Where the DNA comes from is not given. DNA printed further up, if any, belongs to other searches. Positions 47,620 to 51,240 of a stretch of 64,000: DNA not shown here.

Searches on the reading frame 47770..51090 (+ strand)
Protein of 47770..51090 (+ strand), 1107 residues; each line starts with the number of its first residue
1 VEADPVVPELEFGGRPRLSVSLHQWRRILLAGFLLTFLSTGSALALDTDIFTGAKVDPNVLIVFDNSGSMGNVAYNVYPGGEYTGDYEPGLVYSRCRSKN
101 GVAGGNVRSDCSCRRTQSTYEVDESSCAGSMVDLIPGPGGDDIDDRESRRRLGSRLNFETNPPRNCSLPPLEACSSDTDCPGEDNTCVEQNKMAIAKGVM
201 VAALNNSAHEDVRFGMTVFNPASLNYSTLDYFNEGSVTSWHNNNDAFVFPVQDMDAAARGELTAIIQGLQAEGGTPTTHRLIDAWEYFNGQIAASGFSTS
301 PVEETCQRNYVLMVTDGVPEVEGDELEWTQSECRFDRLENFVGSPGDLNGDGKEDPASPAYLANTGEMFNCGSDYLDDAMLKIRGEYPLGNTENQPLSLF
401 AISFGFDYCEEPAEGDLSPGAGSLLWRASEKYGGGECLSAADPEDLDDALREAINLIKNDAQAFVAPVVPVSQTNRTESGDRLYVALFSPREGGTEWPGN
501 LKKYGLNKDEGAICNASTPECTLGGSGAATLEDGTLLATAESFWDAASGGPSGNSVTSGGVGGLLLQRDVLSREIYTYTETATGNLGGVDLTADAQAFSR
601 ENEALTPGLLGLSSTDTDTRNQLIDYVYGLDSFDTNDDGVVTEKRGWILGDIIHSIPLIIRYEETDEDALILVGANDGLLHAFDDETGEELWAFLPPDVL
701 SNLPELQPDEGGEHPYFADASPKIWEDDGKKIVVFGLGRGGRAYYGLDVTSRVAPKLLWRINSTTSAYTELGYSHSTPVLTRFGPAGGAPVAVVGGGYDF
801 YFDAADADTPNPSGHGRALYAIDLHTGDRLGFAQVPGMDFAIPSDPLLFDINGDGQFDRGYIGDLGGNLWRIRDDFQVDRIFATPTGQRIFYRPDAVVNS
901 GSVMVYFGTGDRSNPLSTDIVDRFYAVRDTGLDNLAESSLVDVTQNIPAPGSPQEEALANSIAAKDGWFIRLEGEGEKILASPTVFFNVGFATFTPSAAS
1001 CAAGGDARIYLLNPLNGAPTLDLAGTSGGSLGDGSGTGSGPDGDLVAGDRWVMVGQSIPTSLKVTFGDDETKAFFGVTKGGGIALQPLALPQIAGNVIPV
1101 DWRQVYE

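Call 69: search_protein_families(library=pfam, proteins=[window:47770-51090:+], max_evalue=0.001)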
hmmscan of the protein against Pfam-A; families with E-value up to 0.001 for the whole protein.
window:47770-51090:+ (1107 aa): 1 family
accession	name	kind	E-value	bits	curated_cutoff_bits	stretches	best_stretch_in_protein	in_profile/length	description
PF05567.17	T4P_PilY1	-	1.6e-14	54.1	28.1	1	670-872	44-280/411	PilY1 beta-propeller domain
